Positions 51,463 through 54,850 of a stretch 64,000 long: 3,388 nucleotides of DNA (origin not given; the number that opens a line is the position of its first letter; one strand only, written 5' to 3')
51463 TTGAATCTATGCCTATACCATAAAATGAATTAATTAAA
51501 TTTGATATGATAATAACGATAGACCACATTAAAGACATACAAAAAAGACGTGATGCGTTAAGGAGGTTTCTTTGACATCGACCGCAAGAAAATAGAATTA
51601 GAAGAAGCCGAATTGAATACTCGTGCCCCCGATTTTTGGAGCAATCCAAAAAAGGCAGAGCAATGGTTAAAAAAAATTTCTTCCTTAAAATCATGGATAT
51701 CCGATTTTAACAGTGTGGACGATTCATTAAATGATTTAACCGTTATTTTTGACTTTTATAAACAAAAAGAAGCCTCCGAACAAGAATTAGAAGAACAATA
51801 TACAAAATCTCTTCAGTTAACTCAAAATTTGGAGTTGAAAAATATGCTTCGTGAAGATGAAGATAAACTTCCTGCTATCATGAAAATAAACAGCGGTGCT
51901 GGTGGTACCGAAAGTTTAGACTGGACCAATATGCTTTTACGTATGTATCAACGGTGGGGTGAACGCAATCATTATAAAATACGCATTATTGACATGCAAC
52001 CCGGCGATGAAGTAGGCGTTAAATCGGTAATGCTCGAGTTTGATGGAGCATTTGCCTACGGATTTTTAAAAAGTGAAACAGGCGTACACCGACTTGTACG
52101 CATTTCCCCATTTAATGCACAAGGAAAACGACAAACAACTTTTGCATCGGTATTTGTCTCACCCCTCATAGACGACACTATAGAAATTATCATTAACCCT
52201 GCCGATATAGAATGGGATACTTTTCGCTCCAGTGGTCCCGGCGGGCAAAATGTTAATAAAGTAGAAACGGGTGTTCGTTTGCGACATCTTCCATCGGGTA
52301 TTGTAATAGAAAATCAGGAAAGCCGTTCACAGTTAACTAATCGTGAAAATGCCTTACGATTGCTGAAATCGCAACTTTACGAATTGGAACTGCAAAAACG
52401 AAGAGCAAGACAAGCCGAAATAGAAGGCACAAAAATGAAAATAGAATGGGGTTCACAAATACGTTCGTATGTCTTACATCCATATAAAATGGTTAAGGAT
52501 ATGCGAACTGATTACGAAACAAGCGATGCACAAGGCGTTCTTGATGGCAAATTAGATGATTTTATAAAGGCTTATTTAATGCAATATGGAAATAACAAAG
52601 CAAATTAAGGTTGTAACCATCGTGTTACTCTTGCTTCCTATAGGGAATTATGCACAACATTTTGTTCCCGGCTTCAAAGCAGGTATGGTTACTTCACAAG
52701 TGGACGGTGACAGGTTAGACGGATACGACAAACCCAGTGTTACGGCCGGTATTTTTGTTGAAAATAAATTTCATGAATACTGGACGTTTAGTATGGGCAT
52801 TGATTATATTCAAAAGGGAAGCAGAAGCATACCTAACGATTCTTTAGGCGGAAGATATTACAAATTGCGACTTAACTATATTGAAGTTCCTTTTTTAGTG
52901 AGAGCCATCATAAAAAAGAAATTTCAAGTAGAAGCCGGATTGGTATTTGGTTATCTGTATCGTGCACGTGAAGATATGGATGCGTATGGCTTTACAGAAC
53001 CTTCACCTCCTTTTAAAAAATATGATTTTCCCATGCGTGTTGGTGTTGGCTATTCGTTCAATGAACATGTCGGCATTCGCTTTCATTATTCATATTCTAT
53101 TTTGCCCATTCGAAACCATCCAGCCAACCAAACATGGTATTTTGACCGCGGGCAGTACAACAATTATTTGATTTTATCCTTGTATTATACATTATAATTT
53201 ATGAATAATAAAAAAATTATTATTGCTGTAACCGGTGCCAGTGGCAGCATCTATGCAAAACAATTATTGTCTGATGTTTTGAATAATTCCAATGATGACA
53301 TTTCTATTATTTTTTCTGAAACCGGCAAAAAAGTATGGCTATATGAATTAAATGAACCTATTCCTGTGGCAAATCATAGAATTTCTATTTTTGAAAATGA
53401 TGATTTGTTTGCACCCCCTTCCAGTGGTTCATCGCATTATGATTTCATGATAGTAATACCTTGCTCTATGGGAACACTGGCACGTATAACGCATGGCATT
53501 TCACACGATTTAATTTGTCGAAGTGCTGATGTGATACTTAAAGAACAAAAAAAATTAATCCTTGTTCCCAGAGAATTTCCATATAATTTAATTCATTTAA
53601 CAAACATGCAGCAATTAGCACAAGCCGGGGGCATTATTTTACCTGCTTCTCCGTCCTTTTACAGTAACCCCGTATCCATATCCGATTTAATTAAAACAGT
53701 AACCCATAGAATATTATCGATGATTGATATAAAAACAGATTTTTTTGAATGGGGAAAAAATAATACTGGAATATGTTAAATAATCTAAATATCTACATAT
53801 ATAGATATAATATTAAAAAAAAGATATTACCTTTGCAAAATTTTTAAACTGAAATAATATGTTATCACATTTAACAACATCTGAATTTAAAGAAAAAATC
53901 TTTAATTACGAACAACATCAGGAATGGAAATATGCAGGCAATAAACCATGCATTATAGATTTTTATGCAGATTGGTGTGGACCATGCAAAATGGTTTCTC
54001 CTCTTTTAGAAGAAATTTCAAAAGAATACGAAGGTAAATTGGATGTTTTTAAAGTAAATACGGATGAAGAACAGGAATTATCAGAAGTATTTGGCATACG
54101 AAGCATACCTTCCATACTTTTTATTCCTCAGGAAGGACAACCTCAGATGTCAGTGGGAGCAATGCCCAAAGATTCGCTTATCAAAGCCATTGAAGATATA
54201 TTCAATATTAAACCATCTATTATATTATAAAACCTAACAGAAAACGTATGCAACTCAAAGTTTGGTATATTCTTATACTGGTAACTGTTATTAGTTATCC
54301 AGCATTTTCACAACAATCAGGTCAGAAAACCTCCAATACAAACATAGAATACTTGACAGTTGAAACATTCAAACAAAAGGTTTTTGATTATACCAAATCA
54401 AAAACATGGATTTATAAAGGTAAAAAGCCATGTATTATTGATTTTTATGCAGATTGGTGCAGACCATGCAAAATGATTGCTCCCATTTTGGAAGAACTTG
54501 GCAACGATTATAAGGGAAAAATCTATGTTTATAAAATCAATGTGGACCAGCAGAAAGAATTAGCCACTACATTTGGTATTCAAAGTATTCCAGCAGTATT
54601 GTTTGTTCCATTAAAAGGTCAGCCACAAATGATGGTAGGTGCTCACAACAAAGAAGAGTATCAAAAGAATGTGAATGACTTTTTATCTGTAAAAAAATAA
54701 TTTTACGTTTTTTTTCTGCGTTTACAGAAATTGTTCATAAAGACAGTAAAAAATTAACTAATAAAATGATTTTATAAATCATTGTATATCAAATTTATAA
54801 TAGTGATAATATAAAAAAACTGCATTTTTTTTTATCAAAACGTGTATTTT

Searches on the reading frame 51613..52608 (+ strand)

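Call 31: search_protein_families(library=pfam, proteins=[window:51613-52608:+], max_evalue=0.000001)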
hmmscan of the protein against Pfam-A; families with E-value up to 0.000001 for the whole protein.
window:51613-52608:+ (331 aa): 2 families
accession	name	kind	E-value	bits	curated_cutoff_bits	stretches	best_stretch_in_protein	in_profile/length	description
PF03462.23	PCRF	-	2.6e-48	164.9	24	1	4-180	13-194/194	PCRF domain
PF00472.26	RF-1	-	1.9e-39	134.6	35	1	189-298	2-116/116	RF-1 domain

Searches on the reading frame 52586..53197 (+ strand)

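Call 32: search_protein_families(library=pfam, proteins=[window:52586-53197:+], max_evalue=0.000001)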
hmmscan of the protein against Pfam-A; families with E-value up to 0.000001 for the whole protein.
window:52586-53197:+ (203 aa): 2 families
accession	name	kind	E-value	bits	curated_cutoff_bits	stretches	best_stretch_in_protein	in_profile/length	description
PF13568.12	OMP_b-brl_2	-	2.8e-17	63.8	27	1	29-174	16-172/175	Outer membrane protein beta-barrel domain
PF13505.12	OMP_b-brl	-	4.3e-10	40.5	28.7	1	11-173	3-155/175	Outer membrane protein beta-barrel domain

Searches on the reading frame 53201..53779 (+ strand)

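Call 32: search_protein_families(library=pfam, proteins=[window:53201-53779:+], max_evalue=0.000001)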
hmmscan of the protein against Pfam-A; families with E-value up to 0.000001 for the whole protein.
window:53201-53779:+ (192 aa): 1 family
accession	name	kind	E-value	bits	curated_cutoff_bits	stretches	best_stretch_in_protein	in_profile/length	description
PF02441.25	Flavoprotein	-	3.5e-39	134.4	22.7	1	4-172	1-159/162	Flavoprotein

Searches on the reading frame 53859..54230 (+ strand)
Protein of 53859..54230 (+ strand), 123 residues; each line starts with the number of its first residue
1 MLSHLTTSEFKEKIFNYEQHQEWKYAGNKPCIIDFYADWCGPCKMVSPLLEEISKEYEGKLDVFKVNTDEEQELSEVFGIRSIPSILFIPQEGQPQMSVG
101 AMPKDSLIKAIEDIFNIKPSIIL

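Call 32: search_protein_families(library=pfam, proteins=[window:53859-54230:+], max_evalue=0.000001)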
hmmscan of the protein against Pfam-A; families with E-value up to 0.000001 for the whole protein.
window:53859-54230:+ (123 aa): 2 families
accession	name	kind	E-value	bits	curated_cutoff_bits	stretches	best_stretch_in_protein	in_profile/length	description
PF00085.26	Thioredoxin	-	5.2e-26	91.1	23.5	1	26-112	16-102/103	Thioredoxin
PF13098.12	Thioredoxin_2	-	5.5e-08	33.5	27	1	27-110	4-103/104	Thioredoxin-like domain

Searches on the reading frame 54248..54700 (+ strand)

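Call 32: search_protein_families(library=pfam, proteins=[window:54248-54700:+], max_evalue=0.000001)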
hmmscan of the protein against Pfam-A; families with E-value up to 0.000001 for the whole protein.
window:54248-54700:+ (150 aa): 2 families
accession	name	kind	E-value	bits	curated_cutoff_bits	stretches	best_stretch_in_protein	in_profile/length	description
PF00085.26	Thioredoxin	-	4.9e-24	84.8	23.5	1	53-143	12-102/103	Thioredoxin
PF13098.12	Thioredoxin_2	-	1.1e-07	32.5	27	1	57-140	3-102/104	Thioredoxin-like domain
